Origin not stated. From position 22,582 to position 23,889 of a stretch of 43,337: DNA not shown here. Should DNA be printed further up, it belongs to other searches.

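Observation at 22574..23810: AT-rich island with an orphan 336-aa gene between the repressor and the integrase operon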

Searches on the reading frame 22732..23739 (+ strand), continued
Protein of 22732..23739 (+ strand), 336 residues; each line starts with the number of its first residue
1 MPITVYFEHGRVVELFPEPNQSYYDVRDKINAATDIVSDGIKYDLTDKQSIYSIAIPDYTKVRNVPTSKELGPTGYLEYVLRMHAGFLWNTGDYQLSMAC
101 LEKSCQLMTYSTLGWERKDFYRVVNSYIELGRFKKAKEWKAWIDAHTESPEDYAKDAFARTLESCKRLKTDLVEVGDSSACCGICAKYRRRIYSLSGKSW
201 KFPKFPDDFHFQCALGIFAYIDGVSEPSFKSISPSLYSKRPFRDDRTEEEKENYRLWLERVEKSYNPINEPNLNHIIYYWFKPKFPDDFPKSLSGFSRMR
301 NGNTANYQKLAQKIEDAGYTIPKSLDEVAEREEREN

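Call 73: find_encoding_contigs(protein=P0091, flank=5000, max_places=2)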
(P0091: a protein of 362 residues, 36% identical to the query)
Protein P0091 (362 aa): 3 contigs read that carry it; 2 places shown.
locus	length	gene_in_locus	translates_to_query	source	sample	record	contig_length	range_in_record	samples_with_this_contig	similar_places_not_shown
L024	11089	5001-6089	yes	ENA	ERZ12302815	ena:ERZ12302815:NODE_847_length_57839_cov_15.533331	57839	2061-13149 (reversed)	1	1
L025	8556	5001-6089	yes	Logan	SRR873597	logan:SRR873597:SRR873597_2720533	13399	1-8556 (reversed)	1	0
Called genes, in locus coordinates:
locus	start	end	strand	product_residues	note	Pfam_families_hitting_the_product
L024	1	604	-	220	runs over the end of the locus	-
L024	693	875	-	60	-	-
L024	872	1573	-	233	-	PF01695:IstB_IS21, PF00308:Bac_DnaA (weak)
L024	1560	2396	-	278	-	PF07261:DnaB_2 (weak)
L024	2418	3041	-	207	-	-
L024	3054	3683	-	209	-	PF07352:Phage_Mu_Gam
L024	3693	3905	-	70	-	-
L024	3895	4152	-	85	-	-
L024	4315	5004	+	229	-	PF12844:HTH_19 (weak), PF13560:HTH_31, PF01381:HTH_3, PF00717:Peptidase_S24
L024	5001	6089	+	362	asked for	-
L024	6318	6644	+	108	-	-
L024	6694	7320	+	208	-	-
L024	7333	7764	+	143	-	-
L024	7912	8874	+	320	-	PF12224:Amidoligase_2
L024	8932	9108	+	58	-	-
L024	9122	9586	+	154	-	PF06094:GGACT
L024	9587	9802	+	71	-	-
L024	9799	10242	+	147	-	PF24585:YunG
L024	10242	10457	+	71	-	-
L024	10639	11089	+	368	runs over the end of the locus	PF22022:Phage_int_M (weak), PF00589:Phage_integrase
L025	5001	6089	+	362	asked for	-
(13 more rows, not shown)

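Call 75: search_protein_representatives(alignment_id=A1)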
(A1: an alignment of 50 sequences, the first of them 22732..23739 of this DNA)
Query: 50 sequences, 336 profile positions. Proteins with E-value up to 0.001 (for the whole library): 1934; up to 1e-10: 978; up to 1e-30: 368. The best 150 are listed.
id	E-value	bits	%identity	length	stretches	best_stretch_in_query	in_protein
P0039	2.2e-142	490.7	-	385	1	3-335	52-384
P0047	1.2e-141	488.2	-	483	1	3-334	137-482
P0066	3.4e-132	457.2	-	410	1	3-324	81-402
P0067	3.5e-131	453.8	-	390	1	3-334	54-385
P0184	1.9e-124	431.7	-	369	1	3-331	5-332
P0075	3.1e-121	421.1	-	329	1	19-333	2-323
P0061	3.3e-114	398.0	-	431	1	3-333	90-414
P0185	1.1e-111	389.8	-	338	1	3-334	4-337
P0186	6.3e-105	367.5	-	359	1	3-325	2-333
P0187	1.4e-104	366.4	-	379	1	2-329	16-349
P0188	1.5e-103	363.0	-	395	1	3-326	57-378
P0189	6.5e-101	354.3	-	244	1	3-245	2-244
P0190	8.5e-98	344.1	-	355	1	2-329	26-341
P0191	1.6e-96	339.9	-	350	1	2-328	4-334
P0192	1.1e-95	337.2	-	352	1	5-324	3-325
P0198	5.5e-88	311.8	-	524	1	4-332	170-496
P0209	2.0e-81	290.3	-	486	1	3-321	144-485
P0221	3.5e-78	279.6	-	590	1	6-329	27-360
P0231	2.3e-76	273.6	-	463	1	4-323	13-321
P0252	2.5e-72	260.3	-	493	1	3-321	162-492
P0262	1.1e-69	251.7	-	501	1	4-326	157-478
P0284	8.3e-67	242.2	-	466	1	32-321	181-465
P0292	5.1e-65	236.3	-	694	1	3-320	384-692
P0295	2.3e-64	234.1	-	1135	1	4-324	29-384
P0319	3.3e-60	220.5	-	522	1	4-321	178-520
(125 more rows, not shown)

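Call 76: search_protein_families(library=pfam, proteins=[P0295, P0292, P0221, P0198, P0319, P0262, P0252, P0231, P0209, P0284], max_evalue=0.01)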
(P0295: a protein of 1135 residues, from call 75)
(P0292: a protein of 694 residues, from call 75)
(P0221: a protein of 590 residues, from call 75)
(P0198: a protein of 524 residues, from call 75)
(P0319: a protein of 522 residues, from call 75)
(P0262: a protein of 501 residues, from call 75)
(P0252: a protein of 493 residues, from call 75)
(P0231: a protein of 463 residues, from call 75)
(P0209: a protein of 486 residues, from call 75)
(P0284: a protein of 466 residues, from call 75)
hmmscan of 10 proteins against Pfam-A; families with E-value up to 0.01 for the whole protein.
P0295 (1135 aa): 28 families (the best 25 are shown)
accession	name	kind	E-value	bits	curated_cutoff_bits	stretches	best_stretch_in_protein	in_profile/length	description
PF00004.35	AAA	-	4.4e-36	124.6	21.2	2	915-1044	2-129/131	ATPase family associated with various cellular activities (AAA)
PF17866.7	AAA_lid_6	-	2.3e-28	98.5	24.3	2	793-853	2-60/60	AAA lid domain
PF05496.18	RuvB_N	-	3.7e-11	43.5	27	2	634-710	33-97/159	Holliday junction DNA helicase RuvB P-loop domain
PF13401.12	AAA_22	-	3.8e-09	37.4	27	0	636-659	7-30/130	AAA domain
PF01078.27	Mg_chelatase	-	4.5e-09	36.4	20.3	0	913-957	24-65/207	Magnesium chelatase, subunit ChlI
PF13245.12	AAA_19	-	1.2e-08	35.6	25.1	1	636-696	13-64/134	AAA domain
PF00910.28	RNA_helicase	-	1.7e-08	35.3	21.5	1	638-694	2-60/105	RNA helicase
PF07728.20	AAA_5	-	1.4e-07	32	22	0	636-705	1-74/139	AAA domain (dynein-related subfamily)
PF20720.3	nSTAND3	-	1.4e-07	31.8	27.2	0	636-660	19-43/155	Novel STAND NTPase 3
PF13207.12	AAA_17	-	5.6e-07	30.4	27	1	640-678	1-38/136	AAA domain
PF13604.12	AAA_30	-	1.1e-06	29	27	0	638-706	22-97/191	AAA domain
PF13521.12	AAA_28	-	2.4e-06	28.3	27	0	638-659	3-24/164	AAA domain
PF13191.12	AAA_16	-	3.6e-06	28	32.6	0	637-672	27-63/167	AAA ATPase domain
PF00158.32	Sigma54_activat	-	5e-06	26.7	20.2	0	632-708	20-104/168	Sigma-54 interaction domain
PF00406.28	ADK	-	6.7e-06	26.7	26.8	0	640-697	2-59/151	Adenylate kinase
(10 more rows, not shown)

P0292 (694 aa): 2 families
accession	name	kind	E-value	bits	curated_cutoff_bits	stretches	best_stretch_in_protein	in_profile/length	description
PF06152.16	Phage_min_cap2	-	1.6e-09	37.6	26.3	1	537-644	217-334/366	Phage minor capsid protein 2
PF09397.16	FtsK_gamma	-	1.1e-07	31.9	30.6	1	252-307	7-62/63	Ftsk gamma domain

P0221 (590 aa): 0 families

P0198 (524 aa): 0 families

P0319 (522 aa): 2 families
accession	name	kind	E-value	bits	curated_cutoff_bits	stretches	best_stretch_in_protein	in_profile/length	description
PF00558.24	Vpu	-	0.00025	21.2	24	1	35-74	4-43/81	Vpu protein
PF03547.23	Mem_trans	-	0.0095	15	25.7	0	30-90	116-179/343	Membrane transport protein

P0262 (501 aa): 0 families

P0252 (493 aa): 0 families

P0231 (463 aa): 0 families

P0209 (486 aa): 1 family
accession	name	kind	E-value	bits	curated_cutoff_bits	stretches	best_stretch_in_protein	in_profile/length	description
PF11008.14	DUF2846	-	0.00087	19.8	34.3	1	2-59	5-62/92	Protein of unknown function (DUF2846)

P0284 (466 aa): 3 families
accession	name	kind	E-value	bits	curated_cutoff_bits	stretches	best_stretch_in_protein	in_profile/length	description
PF00515.34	TPR_1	-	0.00027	21.1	27.8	1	225-256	2-33/34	Tetratricopeptide repeat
PF06152.16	Phage_min_cap2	-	0.0013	18.2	26.3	1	305-388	204-299/366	Phage minor capsid protein 2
PF13181.12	TPR_8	-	0.0016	18.9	25.7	1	225-255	2-32/34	Tetratricopeptide repeat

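Call 86: search_protein_families(library=pfam, alignment_id=A1, max_evalue=0.01)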
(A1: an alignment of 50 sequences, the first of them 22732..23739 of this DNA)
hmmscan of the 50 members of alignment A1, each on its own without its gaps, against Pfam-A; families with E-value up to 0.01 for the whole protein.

A. member 1, window:22732-23739:+ (336 aa): 1 family
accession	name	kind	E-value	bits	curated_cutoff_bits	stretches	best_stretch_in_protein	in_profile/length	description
PF13181.12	TPR_8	-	0.00053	20.4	25.7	0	87-107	10-30/34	Tetratricopeptide repeat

B. families by the number of members that match (of 50 scanned): 5 families
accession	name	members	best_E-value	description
PF06152.16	Phage_min_cap2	13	2.4e-06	Phage minor capsid protein 2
PF13181.12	TPR_8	4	0.00053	Tetratricopeptide repeat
PF15188.11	CCDC-167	1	0.0024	Coiled-coil domain-containing protein 167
PF22860.2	DUF7017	1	0.0025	Domain of unknown function (DUF7017)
PF13424.12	TPR_12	1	0.0037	Tetratricopeptide repeat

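Call 90: search_protein_families(library=phrogs, proteins=[L009:2-1705:+, L009:1724-2068:+, L009:2203-2526:+, L009:3009-3683:+, L009:7795-8202:+, L009:8208-8633:+, L009:9025-9909:+, L009:10149-10451:+, L009:10470-10898:+, L009:10917-11261:+], max_evalue=0.001)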
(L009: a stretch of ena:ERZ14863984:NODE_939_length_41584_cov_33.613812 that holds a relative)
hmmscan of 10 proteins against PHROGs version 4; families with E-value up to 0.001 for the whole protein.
L009:2-1705:+ (568 aa): 2 families
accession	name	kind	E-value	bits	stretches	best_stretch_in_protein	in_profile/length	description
phrog_8147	-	tail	0.00028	21.1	1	189-213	181-205/436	tail fiber protein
phrog_28838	-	unknown function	0.00043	20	0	296-513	393-620/661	-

L009:1724-2068:+ (115 aa): 0 families

L009:2203-2526:+ (108 aa): 2 families
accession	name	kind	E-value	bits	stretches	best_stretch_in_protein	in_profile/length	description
phrog_937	-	other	3.6e-07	31.5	1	15-96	12-103/115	hemolysin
phrog_31408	-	unknown function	0.00077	20.6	1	12-75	10-76/104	-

L009:3009-3683:+ (225 aa): 7 families
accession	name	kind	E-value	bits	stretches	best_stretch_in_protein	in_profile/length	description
phrog_21825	-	lysis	3.3e-27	96.7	1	1-157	1-167/289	endolysin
phrog_21357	-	lysis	5.4e-20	72.8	1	24-168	22-173/225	endolysin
phrog_9589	-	lysis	4.8e-19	70.3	1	5-159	5-162/281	endolysin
phrog_38078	-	unknown function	2.6e-08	34.5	1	41-146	84-198/423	-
phrog_1259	-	tail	9.4e-06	24.6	1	6-162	990-1138/1179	baseplate hub subunit and tail lysozyme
phrog_329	-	tail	0.0001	21.7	1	46-109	563-620/949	minor tail protein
phrog_20677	-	unknown function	0.00094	18.6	0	23-108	439-520/631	-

L009:7795-8202:+ (136 aa): 1 family
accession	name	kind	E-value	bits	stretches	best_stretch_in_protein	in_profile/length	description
phrog_3754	-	unknown function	1.9e-26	94.1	1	12-134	8-143/145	-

L009:8208-8633:+ (142 aa): 1 family
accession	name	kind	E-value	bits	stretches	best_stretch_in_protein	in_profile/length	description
phrog_21718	-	unknown function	8.9e-10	39.7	1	2-124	8-136/159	-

L009:9025-9909:+ (295 aa): 1 family
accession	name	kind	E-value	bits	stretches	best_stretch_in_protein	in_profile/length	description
phrog_16490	-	unknown function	7.3e-39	135.1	2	138-295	117-278/286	-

L009:10149-10451:+ (101 aa): 1 family
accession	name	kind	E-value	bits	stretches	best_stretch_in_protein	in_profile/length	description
phrog_20016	-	unknown function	8.8e-38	130.1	1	2-101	41-141/141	-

L009:10470-10898:+ (143 aa): 1 family
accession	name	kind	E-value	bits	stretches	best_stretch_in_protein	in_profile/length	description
phrog_28802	-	unknown function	5.2e-06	27.8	0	5-137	3-149/190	-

L009:10917-11261:+ (115 aa): 0 families

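Call 91: list_cluster_members(proteins=[P0015, P0019, P0034, P0045, P0059, P0064, P0080, P0001])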
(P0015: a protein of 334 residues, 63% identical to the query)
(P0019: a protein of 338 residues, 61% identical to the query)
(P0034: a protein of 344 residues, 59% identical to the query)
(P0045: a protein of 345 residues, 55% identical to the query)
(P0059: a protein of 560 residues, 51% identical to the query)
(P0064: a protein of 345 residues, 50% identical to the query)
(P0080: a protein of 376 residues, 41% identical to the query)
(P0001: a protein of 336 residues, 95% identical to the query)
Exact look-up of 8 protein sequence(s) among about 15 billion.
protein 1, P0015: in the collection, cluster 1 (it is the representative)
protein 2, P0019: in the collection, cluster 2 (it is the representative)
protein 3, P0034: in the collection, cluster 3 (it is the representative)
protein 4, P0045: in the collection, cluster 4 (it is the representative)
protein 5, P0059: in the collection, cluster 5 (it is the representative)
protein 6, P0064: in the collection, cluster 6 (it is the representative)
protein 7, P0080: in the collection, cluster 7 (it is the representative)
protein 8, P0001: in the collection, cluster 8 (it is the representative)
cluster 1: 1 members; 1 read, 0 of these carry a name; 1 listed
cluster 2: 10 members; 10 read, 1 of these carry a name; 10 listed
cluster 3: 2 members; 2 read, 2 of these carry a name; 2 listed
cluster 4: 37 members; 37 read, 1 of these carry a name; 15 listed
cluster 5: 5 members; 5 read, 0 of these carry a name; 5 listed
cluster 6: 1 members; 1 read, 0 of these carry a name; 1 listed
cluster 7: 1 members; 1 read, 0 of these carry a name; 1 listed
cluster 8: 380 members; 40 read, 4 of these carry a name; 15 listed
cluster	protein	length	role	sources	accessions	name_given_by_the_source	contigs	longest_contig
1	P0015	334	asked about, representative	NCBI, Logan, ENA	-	-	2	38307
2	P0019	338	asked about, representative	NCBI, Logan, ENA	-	-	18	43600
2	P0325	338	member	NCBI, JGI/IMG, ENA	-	hypothetical protein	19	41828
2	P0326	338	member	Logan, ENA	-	-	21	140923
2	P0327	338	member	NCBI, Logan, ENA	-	-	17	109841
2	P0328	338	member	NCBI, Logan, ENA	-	-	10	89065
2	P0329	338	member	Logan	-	-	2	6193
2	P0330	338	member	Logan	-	-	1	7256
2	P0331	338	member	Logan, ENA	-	-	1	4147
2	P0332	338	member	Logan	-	-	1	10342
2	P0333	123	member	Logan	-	-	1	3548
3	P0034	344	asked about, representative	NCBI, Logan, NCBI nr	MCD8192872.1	MAG: phage minor capsid protein [Oscillospiraceae bacterium] | phage minor capsid protein [Oscillospiraceae bacterium]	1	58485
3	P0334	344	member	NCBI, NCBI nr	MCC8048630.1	MAG: phage minor capsid protein [Oscillospiraceae bacterium] | phage minor capsid protein [Oscillospiraceae bacterium]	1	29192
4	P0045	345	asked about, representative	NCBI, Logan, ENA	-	-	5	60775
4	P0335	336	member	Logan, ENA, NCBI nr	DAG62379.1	MAG TPA: minor capsid protein [Bacteriophage sp.]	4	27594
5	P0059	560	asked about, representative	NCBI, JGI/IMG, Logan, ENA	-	-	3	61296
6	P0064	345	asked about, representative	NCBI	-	-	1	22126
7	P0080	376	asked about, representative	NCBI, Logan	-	-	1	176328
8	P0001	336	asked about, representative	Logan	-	-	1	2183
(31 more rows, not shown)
